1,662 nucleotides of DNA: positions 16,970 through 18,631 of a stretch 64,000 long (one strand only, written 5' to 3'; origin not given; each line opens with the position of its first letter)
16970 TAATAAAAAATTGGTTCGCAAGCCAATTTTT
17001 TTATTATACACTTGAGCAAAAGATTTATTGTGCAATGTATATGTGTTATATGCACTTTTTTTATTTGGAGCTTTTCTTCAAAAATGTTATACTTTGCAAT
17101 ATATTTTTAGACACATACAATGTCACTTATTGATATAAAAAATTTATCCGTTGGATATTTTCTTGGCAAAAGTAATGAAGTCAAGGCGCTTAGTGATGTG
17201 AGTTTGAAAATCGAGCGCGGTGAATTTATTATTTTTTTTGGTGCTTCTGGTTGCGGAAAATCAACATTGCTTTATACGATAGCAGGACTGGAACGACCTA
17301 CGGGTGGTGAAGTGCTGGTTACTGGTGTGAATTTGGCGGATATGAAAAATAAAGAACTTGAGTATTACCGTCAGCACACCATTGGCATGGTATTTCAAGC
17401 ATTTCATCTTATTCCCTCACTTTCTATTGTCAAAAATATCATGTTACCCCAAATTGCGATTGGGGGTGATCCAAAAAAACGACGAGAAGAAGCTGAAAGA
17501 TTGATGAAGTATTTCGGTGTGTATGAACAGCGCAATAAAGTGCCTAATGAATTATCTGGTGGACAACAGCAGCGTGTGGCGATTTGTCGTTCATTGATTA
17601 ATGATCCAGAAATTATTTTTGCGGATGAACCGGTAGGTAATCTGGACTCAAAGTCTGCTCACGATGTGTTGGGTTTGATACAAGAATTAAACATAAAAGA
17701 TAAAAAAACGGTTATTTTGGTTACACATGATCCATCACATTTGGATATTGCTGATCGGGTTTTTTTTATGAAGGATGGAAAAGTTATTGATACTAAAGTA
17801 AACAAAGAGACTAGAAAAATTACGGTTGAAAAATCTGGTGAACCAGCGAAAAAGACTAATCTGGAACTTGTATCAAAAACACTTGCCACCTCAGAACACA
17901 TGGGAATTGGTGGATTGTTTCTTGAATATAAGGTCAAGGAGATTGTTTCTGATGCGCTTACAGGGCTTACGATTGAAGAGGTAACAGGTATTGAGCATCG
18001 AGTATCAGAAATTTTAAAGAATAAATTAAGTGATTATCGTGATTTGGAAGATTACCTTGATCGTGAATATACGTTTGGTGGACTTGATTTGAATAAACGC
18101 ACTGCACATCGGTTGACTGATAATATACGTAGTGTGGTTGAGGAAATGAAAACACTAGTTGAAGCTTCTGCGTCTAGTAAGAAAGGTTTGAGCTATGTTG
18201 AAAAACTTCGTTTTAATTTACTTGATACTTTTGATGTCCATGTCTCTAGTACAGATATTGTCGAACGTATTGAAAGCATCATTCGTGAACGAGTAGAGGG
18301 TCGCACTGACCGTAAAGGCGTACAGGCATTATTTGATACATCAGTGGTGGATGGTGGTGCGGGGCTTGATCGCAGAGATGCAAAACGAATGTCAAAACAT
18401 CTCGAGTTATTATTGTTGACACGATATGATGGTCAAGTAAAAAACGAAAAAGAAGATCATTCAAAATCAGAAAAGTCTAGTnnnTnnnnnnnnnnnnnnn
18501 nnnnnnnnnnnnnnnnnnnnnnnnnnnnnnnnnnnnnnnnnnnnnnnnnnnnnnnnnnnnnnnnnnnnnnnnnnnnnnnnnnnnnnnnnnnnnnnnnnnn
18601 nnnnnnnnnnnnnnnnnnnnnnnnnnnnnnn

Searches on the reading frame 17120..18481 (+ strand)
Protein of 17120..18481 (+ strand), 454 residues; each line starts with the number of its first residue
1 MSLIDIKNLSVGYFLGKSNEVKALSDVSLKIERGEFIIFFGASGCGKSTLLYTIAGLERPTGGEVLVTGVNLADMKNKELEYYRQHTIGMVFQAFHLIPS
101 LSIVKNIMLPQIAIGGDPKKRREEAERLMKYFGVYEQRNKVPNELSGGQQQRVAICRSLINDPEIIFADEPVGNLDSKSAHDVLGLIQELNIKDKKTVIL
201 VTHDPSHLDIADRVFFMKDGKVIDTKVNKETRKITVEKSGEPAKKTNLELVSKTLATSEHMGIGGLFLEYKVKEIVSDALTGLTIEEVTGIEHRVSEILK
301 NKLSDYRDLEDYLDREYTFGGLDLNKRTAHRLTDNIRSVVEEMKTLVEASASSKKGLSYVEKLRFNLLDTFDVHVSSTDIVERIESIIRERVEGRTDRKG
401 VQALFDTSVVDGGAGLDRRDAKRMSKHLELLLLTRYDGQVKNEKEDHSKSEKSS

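Call 89: search_protein_families(library=pfam, proteins=[window:17120-18481:+], max_evalue=0.00001)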
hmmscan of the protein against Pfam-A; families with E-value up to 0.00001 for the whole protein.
window:17120-18481:+ (454 aa): 1 family
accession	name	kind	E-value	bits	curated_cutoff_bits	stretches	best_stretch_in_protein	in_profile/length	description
PF00005.33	ABC_tran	-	9.7e-34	117.3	25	1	24-172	1-136/137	ABC transporter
